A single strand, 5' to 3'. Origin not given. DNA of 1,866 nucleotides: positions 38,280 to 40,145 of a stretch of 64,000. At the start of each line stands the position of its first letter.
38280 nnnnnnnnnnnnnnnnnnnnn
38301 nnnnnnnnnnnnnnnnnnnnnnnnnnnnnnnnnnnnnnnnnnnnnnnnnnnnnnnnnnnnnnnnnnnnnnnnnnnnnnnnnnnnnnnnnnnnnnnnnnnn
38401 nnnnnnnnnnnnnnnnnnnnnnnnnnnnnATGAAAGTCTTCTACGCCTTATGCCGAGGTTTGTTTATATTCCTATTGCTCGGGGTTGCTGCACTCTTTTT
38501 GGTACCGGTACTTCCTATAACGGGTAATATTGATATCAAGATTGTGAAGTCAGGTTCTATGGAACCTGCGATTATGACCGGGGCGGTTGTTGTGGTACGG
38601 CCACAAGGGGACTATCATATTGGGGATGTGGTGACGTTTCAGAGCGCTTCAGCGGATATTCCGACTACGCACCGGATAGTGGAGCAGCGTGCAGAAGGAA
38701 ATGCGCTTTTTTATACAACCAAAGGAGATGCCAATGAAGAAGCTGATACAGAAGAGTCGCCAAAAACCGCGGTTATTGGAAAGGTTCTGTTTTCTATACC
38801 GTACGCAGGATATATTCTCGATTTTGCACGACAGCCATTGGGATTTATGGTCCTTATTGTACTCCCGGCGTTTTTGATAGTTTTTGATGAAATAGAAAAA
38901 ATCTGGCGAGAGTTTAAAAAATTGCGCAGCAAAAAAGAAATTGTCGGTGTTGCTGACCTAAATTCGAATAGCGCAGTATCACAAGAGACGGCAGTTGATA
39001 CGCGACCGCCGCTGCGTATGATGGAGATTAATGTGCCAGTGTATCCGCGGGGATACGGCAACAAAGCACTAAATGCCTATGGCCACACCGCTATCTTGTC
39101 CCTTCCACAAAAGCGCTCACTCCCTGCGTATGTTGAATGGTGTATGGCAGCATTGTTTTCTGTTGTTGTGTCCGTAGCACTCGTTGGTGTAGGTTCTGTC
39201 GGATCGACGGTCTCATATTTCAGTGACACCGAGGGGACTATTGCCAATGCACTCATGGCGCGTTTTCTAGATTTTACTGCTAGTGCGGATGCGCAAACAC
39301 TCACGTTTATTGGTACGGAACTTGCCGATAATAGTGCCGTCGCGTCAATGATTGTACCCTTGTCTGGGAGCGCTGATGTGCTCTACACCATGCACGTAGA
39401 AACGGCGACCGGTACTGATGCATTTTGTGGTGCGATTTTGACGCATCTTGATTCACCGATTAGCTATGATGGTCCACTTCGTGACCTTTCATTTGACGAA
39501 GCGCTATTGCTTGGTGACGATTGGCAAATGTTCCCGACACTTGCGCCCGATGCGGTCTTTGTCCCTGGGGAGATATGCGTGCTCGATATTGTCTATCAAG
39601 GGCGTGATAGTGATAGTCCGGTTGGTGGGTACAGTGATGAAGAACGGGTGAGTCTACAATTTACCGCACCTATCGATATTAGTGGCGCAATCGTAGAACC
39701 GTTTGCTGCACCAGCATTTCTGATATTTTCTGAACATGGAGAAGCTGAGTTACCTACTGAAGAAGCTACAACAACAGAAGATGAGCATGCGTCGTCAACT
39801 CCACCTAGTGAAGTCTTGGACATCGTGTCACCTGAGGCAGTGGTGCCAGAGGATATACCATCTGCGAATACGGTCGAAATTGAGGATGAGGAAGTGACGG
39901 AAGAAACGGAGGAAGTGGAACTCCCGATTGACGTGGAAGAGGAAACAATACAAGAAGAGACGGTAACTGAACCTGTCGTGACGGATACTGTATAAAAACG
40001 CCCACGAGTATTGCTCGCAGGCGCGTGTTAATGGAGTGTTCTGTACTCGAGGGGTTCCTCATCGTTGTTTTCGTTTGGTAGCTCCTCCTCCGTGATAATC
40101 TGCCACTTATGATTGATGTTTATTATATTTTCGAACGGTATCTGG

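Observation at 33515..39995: tapA-sipW-tasA-like extracellular fibre island: three TasA/camelysin-like SipW substrates plus a SipW signal peptidase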

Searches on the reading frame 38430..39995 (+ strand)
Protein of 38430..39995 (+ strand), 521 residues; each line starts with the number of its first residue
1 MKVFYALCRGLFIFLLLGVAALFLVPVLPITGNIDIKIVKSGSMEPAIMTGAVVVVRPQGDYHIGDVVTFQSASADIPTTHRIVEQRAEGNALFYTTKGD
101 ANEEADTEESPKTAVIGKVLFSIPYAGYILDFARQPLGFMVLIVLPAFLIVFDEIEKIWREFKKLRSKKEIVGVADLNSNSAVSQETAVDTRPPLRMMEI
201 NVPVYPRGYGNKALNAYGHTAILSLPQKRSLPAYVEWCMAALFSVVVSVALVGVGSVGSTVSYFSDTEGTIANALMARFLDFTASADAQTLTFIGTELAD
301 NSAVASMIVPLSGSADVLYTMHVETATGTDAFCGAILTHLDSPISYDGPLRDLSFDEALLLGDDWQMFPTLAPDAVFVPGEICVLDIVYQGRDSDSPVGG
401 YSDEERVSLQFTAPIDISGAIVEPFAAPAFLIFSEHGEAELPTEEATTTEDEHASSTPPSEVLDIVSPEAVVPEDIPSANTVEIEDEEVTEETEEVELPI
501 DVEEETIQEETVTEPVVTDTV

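Call 3: search_protein_families(library=pfam, proteins=[window:38430-39995:+], max_evalue=0.1)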
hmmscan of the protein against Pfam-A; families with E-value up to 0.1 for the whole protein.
window:38430-39995:+ (521 aa): 2 families
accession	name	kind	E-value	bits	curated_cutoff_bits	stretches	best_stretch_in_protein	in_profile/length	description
PF00717.28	Peptidase_S24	-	0.00081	19.5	23.3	1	39-89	40-85/116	Peptidase S24-like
PF10502.14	Peptidase_S26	-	0.056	13.8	22.9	0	25-76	15-70/168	Signal peptidase, peptidase S26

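Call 4: search_protein_families(library=ncbifam, proteins=[window:38430-39995:+], max_evalue=0.1)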
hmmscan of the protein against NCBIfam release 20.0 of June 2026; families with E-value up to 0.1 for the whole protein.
window:38430-39995:+ (521 aa): 4 families
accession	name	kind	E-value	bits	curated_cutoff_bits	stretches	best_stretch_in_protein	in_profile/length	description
NF046067.1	SigPepSipWBacil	equivalog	2.6e-32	111.9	190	1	35-169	39-176/189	signal peptidase I SipW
TIGR02228.1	sigpep_I_arch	equivalog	1e-30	106.7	51.85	1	15-157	10-157/158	signal peptidase I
TIGR02227.1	sigpep_I_bact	equivalog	0.0011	18.8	47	1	24-84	10-75/162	signal peptidase I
TIGR04088.1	cognate_SipW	domain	0.022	14.9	19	0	247-268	2-23/34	SipW-dependent-type signal peptide-containing protein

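Call 9: search_solved_structures(query=window:38430-39995:+, max_evalue=1, show_alignments=2)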
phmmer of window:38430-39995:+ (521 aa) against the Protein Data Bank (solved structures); distinct sequences matched with E-value up to 1: 3.
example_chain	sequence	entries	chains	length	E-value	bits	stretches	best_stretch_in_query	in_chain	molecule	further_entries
7p2q_A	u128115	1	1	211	1.8e-08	36.7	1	17-150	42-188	Signal peptidase complex catalytic subunit SEC11C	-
7p2p_A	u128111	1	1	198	2.3e-08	36.3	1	17-152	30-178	Signal peptidase complex catalytic subunit SEC11A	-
9rjb_A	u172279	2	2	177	5.2e-08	35.1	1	17-152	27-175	Signal peptidase complex catalytic subunit SEC11A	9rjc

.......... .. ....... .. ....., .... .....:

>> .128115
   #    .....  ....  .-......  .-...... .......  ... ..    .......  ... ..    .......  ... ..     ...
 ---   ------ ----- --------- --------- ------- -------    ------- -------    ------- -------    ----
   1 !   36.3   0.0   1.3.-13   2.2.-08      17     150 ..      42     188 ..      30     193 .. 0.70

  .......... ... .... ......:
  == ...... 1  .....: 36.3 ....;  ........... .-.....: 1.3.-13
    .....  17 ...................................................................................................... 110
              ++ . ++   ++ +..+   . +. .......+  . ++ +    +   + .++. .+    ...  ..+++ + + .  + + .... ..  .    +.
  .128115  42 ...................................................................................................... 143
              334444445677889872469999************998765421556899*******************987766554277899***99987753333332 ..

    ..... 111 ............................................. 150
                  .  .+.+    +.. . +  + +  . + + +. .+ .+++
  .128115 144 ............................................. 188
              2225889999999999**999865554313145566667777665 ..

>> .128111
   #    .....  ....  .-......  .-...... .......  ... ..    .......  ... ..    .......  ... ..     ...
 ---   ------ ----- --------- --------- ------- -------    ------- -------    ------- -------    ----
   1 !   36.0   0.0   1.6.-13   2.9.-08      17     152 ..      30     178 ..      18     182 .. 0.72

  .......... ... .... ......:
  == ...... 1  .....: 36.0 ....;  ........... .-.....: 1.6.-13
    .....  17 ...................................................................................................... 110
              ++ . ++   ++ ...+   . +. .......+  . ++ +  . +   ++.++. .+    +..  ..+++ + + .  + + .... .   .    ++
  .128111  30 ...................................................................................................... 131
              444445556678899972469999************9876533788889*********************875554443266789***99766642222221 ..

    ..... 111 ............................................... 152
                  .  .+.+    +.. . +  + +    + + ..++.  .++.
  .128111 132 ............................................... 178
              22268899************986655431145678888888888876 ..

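Call 14: find_homologous_proteins(query=window:38430-39995:+)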
Query window:38430-39995:+ (521 aa): 239 proteins with E <= 0.001 among 8000 candidates; the best 120 are listed.
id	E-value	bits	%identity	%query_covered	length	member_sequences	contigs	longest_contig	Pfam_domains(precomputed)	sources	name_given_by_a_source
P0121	0.0e+0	1139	100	100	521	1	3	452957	-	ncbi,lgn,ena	-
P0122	1.7e-107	378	47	83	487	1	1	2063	-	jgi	jgi:signal peptidase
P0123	6.0e-101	357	44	79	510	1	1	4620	-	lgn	-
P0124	1.1e-100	356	41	90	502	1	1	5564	-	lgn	-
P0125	1.2e-100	356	43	85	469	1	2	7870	-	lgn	-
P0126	4.4e-100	354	43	82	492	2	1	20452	-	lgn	-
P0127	6.2e-100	353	43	83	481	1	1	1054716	-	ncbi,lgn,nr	ncbi:signal peptidase I [Candidatus Kaiserbacteria bacterium]|nr:MAG: signal peptidase I [Candidatus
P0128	1.4e-98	349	41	99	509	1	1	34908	-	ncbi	-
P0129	2.2e-98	348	46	79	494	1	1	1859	-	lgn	-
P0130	5.9e-98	347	42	94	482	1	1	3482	-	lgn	-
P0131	6.9e-97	343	41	94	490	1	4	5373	-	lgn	-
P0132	7.0e-97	343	43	79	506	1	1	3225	-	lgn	-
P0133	1.1e-96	343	43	93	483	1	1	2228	-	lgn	-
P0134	2.5e-96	341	39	97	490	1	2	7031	-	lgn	-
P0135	3.3e-95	338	40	98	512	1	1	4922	-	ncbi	-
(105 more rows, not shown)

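Call 15: find_encoding_contigs(protein=P0121, flank=8000, max_places=3)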
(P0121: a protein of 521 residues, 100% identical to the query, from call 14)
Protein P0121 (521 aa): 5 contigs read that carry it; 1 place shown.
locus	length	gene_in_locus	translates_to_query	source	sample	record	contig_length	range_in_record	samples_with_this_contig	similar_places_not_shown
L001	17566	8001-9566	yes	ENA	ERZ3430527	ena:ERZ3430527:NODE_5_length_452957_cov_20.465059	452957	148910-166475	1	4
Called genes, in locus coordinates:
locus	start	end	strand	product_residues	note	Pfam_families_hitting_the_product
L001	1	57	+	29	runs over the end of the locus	-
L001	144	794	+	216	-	PF07963:N_methyl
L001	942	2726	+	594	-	PF00009:GTP_EFTU, PF01926:MMR_HSR1, PF22042:EF-G_D2, PF03144:GTP_EFTU_D2, PF00679:EFG_C, PF21018:BipA_C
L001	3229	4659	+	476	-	PF12389:Peptidase_M73 (weak), PF19403:SpaA_2 (weak)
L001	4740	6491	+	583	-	PF12389:Peptidase_M73 (faint), PF19403:SpaA_2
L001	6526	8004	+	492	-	PF04862:DUF642 (weak)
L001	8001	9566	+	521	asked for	-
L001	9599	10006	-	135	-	-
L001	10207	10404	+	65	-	PF00313:CSD, PF08206:OB_RNB (weak)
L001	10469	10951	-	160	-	PF01569:PAP2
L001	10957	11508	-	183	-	-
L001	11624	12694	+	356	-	PF10648:Gmad2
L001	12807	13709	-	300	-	-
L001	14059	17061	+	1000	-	PF13620:CarboxypepD_reg (faint), PF17210:SdrD_B, PF17802:SpaA (faint), PF04862:DUF642 (faint)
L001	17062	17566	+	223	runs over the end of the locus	PF04203:Sortase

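Call 25: find_related_loci(query=A4, collection=genome_contigs, flank=8000)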
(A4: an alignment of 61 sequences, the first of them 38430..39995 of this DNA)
Query A4 (521 aa) in genome_contigs; peptide patterns used: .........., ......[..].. (x = any residue, [..] = any of these).
600 stretches matched a pattern (row limit reached: there are more); 546 encode a relative of the query (tblastn E <= 1e-3); the best 80 are kept; 80 distinct loci.
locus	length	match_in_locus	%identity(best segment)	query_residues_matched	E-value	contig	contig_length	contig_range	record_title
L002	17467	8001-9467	38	1-497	1e-90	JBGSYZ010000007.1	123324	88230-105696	MAG: Candidatus Paceibacteria bacterium isolate JTS-AC487 k141_243065, whole genome shotgun sequence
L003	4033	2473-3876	39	1-477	2e-88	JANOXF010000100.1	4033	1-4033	MAG: Candidatus Kaiserbacteria bacterium isolate VAR_35_metabat_256 VAR_35_k141_792797, whole genome shotgun sequence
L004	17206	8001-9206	43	1-414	3e-85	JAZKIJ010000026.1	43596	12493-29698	MAG: Patescibacteria group bacterium isolate ADI_DC_SW_02_SPN_11032020-bin026 DCSW02SPN_B026_0_000000000026, whole genom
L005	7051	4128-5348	38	1-413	5e-72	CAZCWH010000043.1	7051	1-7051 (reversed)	MAG TPA_asm: uncultured Candidatus Saccharibacteria bacterium isolate SRP342105_co2_121 genome assembly, contig: NODE_11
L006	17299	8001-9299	37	1-471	1e-65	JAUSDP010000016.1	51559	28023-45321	MAG: bacterium isolate E14_maxbin.078_sub E14_k141_252528, whole genome shotgun sequence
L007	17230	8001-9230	36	2-413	3e-64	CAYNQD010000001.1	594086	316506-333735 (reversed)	MAG TPA_asm: uncultured Candidatus Saccharibacteria bacterium isolate SRP344714_co2_382 genome assembly, contig: NODE_6_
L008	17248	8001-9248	34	2-413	3e-58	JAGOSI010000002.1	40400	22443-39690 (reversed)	MAG: Candidatus Paceibacterota bacterium isolate Gw_Eff_bin_314 Gw_Eff_1651_length_40400_cov_7.704343, whole genome shot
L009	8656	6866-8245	34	2-444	7e-61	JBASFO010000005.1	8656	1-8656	MAG: Minisyncoccia bacterium isolate MFD03500_ilm_asm_bin15 k127_41808, whole genome shotgun sequence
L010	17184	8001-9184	57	1-413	5e-55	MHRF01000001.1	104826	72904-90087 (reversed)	MAG: Candidatus Taylorbacteria bacterium RIFCSPHIGHO2_01_FULL_46_22b rifcsphigho2_01_scaffold_1060, whole genome shotgun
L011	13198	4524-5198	41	29-277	6e-53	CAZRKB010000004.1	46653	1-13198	MAG TPA_asm: uncultured Candidatus Saccharibacteria bacterium isolate SRP342105_co1_235 genome assembly, contig: NODE_94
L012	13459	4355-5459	52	2-428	5e-53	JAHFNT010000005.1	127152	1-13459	MAG: Candidatus Nomurabacteria bacterium isolate nzgw487 NODE_108_length_127153_cov_5.038156, whole genome shotgun seque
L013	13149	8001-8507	52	2-170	2e-52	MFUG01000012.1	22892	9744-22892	MAG: Candidatus Nomurabacteria bacterium RIFCSPHIGHO2_02_FULL_42_19 rifcsphigho2_02_scaffold_4326, whole genome shotgun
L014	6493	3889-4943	56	1-413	7e-52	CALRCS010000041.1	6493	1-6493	MAG: Candidatus Nomurabacteria bacterium isolate RH-23may17-878 genome assembly, contig: RH-23may17-C101205, whole genom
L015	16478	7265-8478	51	1-414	1e-50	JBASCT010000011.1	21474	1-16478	MAG: Minisyncoccia bacterium isolate MFD03501_ilm_asm_bin2 k127_73787, whole genome shotgun sequence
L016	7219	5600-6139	51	2-189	6e-51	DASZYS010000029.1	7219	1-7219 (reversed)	MAG TPA_asm: Candidatus Paceibacterota bacterium isolate SMAG_U6216 k141_940166, whole genome shotgun sequence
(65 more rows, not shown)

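Call 53: list_cluster_members(proteins=[window:38430-39995:+, window:35169-36920:+, window:36955-38433:+, window:33658-35088:+])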
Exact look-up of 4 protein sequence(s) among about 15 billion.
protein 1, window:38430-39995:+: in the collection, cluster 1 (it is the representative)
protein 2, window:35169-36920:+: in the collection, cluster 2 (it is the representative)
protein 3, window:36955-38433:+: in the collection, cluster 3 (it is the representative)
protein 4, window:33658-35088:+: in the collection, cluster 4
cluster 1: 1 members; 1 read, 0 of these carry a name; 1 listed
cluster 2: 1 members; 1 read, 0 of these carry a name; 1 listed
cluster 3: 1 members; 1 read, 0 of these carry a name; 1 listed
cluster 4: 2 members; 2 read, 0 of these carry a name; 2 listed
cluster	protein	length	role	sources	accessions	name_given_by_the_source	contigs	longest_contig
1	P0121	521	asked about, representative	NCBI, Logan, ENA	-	-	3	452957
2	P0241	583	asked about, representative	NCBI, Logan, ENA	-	-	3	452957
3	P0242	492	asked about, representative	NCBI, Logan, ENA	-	-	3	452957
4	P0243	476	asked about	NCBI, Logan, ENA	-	-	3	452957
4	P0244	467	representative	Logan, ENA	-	-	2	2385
